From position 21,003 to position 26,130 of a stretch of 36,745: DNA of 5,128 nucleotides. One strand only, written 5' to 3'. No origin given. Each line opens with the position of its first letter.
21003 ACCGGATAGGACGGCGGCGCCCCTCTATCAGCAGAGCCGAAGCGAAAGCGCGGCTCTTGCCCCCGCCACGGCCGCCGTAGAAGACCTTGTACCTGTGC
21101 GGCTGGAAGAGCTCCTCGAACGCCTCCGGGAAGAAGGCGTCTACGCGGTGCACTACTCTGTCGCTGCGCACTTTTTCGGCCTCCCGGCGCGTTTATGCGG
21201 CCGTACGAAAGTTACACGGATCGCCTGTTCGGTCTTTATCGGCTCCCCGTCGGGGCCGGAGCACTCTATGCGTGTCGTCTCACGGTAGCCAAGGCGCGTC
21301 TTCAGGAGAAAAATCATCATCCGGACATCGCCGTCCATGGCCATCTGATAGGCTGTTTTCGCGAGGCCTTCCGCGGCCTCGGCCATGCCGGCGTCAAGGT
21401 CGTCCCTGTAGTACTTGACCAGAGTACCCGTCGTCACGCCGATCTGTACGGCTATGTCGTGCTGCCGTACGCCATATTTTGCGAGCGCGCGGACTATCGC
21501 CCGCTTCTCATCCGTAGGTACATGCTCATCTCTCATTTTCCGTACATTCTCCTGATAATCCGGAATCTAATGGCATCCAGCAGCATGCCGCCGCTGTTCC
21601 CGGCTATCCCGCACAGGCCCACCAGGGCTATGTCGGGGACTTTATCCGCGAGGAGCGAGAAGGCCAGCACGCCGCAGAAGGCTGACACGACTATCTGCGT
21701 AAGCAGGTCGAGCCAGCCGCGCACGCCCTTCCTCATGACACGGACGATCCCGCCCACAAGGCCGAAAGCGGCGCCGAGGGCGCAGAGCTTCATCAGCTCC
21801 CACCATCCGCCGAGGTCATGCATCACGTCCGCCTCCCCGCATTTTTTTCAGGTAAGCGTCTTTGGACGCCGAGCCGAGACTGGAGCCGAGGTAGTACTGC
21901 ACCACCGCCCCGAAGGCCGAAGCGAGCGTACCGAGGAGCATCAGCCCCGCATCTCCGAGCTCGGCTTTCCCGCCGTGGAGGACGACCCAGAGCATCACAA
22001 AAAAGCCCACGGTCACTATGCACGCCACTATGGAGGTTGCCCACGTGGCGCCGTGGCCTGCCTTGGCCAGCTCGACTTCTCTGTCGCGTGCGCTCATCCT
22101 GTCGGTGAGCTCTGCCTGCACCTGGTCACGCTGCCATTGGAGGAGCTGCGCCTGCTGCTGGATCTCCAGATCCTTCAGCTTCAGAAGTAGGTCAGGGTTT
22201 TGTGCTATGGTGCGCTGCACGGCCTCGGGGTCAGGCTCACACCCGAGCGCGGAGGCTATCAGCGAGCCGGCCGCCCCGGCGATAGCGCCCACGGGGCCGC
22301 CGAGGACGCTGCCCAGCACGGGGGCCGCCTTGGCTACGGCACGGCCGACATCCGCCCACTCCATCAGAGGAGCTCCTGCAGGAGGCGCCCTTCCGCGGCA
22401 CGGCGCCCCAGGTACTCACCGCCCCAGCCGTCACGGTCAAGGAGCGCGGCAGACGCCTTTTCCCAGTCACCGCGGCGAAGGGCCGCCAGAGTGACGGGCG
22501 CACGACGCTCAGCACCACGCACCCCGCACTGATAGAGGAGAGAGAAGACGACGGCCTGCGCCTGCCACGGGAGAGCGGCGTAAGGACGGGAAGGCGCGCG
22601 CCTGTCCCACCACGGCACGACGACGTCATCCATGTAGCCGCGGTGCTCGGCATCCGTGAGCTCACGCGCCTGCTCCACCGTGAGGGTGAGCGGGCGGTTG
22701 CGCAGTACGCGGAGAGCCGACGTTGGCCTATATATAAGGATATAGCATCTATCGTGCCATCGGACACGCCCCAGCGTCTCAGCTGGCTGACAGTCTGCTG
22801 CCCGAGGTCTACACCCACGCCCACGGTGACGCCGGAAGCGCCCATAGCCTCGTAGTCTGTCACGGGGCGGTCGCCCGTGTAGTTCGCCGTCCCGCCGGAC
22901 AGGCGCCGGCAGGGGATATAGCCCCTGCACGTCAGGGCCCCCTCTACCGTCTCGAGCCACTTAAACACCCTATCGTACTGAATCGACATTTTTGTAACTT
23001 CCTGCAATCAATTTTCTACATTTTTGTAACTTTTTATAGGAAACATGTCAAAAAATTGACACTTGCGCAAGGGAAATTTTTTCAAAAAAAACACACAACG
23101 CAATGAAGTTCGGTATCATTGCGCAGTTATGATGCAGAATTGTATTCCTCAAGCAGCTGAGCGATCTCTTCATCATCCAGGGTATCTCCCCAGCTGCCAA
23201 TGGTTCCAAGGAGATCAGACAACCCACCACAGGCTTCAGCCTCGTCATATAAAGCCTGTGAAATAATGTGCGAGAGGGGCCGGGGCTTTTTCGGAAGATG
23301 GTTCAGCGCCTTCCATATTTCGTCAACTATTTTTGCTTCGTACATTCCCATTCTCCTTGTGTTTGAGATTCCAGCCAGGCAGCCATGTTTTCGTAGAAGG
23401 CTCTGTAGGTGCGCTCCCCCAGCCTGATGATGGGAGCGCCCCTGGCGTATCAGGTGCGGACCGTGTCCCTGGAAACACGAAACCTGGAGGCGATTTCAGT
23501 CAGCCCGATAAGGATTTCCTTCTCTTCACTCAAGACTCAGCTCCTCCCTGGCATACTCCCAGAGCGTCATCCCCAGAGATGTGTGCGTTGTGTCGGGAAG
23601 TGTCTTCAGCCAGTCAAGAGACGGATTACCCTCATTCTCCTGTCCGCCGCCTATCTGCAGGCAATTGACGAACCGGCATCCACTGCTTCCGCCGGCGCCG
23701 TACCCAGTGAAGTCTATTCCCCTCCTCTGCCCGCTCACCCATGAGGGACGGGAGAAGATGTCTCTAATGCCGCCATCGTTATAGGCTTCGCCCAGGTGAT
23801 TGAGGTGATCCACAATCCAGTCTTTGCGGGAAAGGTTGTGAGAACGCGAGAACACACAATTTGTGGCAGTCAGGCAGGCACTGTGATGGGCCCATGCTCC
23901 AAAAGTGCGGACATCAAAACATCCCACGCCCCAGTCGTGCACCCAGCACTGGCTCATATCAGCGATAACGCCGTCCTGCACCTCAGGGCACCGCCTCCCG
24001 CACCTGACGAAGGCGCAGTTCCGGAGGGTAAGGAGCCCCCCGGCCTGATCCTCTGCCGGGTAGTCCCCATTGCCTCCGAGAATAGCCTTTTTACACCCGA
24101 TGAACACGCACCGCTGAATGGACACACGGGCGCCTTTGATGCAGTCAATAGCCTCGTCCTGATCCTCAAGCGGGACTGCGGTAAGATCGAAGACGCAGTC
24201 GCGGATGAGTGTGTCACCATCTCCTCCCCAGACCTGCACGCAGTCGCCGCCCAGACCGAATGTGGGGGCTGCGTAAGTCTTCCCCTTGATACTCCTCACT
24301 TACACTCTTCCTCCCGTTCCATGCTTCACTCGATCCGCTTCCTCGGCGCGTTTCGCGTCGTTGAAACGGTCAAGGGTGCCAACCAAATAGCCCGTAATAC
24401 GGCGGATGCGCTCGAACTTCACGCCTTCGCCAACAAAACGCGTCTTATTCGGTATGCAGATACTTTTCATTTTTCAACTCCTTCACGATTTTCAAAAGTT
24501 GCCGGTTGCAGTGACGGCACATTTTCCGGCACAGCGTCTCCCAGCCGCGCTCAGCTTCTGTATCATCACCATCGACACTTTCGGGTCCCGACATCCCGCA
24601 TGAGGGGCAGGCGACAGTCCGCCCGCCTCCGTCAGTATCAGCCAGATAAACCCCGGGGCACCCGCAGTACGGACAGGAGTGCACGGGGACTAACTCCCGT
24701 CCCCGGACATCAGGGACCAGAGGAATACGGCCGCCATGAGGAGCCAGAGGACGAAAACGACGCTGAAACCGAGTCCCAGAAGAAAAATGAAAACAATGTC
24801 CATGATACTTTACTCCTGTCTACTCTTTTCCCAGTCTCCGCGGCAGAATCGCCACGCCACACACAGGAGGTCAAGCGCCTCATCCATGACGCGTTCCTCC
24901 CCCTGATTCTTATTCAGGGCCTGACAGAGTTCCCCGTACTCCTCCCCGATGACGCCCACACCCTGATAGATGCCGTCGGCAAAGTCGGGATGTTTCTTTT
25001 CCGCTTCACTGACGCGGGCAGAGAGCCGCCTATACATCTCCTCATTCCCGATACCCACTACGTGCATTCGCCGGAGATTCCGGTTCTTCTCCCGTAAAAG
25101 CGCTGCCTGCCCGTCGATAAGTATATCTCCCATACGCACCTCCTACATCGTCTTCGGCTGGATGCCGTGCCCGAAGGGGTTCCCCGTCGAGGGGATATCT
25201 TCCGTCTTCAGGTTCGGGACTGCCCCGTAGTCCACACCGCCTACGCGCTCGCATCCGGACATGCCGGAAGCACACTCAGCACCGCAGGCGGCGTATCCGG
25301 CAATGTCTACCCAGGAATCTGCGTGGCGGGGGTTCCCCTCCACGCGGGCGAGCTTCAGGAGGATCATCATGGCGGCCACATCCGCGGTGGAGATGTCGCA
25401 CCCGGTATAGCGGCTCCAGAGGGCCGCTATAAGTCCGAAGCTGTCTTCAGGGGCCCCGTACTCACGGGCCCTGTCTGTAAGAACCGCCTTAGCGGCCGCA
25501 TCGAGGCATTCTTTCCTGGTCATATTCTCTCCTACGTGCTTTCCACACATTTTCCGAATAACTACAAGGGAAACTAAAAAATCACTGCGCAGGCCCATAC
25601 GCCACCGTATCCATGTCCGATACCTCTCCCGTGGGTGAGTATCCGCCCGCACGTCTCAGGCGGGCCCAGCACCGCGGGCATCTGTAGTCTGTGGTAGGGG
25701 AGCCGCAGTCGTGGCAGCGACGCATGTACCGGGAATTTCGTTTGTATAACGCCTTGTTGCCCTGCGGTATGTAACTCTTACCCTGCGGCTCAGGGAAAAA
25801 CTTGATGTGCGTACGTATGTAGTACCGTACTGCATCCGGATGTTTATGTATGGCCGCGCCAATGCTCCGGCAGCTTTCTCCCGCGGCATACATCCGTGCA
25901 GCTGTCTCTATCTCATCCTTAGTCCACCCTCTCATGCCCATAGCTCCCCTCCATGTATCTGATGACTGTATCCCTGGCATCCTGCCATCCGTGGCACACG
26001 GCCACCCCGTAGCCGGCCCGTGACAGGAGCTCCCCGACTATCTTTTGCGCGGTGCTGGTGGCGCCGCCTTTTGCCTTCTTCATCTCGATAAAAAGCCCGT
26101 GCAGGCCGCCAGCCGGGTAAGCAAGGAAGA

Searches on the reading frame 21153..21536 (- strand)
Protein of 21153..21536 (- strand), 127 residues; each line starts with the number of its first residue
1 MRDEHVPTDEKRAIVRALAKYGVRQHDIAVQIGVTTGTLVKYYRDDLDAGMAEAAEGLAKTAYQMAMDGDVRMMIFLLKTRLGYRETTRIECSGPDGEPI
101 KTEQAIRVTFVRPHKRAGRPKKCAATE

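Call 9: search_protein_families(library=phrogs, proteins=[window:21153-21536:-], max_evalue=0.001)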
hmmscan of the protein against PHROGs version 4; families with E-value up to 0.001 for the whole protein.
window:21153-21536:- (127 aa): 2 families
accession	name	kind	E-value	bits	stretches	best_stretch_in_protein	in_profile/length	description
phrog_309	-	head and packaging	8.4e-14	53.3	1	6-108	141-274/319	terminase small subunit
phrog_12540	-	unknown function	6.9e-12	46.8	1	2-77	19-97/153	-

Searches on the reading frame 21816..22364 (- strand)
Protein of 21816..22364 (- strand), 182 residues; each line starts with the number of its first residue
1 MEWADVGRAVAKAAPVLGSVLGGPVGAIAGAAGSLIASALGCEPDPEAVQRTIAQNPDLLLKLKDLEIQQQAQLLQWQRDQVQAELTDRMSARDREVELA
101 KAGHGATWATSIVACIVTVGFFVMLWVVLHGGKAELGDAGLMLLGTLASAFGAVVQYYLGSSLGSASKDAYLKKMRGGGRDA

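Call 9: search_protein_families(library=phrogs, proteins=[window:21816-22364:-], max_evalue=0.001)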
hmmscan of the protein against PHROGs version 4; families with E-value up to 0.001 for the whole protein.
window:21816-22364:- (182 aa): 1 family
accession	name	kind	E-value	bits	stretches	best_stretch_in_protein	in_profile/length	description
phrog_1544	-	unknown function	4.9e-25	89.4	1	1-173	1-193/200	-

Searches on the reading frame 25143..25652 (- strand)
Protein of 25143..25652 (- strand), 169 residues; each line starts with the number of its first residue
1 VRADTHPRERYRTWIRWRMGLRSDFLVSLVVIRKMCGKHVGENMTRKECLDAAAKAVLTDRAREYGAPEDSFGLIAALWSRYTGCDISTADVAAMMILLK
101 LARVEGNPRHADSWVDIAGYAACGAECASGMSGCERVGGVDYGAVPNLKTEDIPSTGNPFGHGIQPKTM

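Call 9: search_protein_families(library=phrogs, proteins=[window:25143-25652:-], max_evalue=0.001)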
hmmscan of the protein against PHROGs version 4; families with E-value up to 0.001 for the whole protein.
window:25143-25652:- (169 aa): 7 families
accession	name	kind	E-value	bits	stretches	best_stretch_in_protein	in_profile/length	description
phrog_474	-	other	4.1e-35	123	1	42-130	125-213/274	phosphofructokinase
phrog_1167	-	other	8.1e-28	98.8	1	47-129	4-86/169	phosphofructokinase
phrog_6328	-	unknown function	4.9e-20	73.7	1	43-129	156-243/249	-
phrog_18396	-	unknown function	4.2e-17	64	1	46-130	157-247/248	-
phrog_1597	-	unknown function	1.8e-11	45.8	1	59-126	111-178/189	-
phrog_6342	-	unknown function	4.7e-11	44.2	1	44-129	49-134/236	-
phrog_17775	-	unknown function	0.00033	21.8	1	54-122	78-152/163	-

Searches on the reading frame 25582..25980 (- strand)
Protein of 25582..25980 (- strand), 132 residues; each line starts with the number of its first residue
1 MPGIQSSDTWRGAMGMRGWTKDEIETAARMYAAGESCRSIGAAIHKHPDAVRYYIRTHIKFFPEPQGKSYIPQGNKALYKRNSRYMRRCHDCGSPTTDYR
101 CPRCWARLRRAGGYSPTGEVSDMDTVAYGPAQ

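Call 9: search_protein_families(library=phrogs, proteins=[window:25582-25980:-], max_evalue=0.001)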
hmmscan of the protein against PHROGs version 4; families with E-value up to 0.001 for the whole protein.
window:25582-25980:- (132 aa): 1 family
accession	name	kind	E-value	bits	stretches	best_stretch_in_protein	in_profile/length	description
phrog_323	-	transcription regulation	1.4e-05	25.8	1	16-95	146-218/319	transcriptional regulator, D5-like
